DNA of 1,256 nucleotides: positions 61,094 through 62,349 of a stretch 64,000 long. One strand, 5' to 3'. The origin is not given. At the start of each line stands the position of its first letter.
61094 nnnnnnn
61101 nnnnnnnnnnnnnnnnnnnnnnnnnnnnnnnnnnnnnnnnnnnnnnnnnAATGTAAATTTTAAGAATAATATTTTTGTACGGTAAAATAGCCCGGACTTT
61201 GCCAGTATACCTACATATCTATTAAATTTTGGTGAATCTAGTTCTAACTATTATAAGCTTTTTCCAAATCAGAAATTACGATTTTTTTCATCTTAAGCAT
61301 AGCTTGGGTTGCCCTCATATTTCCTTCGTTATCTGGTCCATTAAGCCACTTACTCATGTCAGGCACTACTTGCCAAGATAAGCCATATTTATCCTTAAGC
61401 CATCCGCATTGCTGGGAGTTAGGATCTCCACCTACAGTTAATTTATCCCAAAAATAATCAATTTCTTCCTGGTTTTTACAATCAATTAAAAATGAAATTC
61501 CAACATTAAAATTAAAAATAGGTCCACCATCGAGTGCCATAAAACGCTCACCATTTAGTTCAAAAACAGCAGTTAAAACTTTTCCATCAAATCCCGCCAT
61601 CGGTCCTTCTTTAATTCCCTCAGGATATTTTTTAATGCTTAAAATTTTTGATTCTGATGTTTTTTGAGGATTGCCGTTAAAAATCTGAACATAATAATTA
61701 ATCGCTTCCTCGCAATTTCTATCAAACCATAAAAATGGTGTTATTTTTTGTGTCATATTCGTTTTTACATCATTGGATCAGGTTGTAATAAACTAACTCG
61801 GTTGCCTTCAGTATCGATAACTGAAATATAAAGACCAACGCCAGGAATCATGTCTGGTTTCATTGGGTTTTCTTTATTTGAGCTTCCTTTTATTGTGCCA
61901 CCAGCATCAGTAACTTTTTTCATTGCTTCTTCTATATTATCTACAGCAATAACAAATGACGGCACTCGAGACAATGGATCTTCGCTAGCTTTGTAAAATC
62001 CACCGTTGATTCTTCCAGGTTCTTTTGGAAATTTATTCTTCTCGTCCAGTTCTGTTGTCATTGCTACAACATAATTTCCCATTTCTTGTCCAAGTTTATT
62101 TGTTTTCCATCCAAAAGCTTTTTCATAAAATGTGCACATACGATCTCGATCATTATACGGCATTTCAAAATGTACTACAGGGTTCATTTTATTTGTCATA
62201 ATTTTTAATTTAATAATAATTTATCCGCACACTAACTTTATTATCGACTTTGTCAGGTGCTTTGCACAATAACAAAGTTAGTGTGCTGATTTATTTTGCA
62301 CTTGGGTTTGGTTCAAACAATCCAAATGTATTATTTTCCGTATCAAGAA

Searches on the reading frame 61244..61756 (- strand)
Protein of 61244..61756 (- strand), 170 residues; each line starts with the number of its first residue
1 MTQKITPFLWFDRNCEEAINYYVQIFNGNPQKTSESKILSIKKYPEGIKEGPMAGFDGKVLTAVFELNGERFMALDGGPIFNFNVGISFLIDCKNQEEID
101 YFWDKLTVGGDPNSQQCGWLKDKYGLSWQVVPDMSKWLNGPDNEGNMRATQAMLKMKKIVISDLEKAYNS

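Call 33: search_protein_families(library=pfam, proteins=[window:61244-61756:-], max_evalue=0.01)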
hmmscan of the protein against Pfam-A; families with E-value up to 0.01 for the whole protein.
window:61244-61756:- (170 aa): 1 family
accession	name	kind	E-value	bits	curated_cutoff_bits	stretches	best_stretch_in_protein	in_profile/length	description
PF06983.19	3-dmu-9_3-mt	-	1.5e-38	132.3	24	1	3-131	1-116/116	3-demethylubiquinone-9 3-methyltransferase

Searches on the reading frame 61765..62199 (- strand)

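Call 33: search_protein_families(library=pfam, proteins=[window:61765-62199:-], max_evalue=0.01)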
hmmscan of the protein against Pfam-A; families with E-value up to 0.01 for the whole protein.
window:61765-62199:- (144 aa): 3 families
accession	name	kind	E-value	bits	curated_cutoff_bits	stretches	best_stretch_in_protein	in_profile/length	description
PF00903.31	Glyoxalase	-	2.3e-06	28.4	20.6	1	9-105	3-97/121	Glyoxalase/Bleomycin resistance protein/Dioxygenase superfamily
PF22677.2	Ble-like_N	-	1.4e-05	25.2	24.5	1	8-45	2-37/41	Bleomycin resistance protein-like N-terminal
PF18029.7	Glyoxalase_6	-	0.0024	18.9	23.6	1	16-133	7-101/106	Glyoxalase-like domain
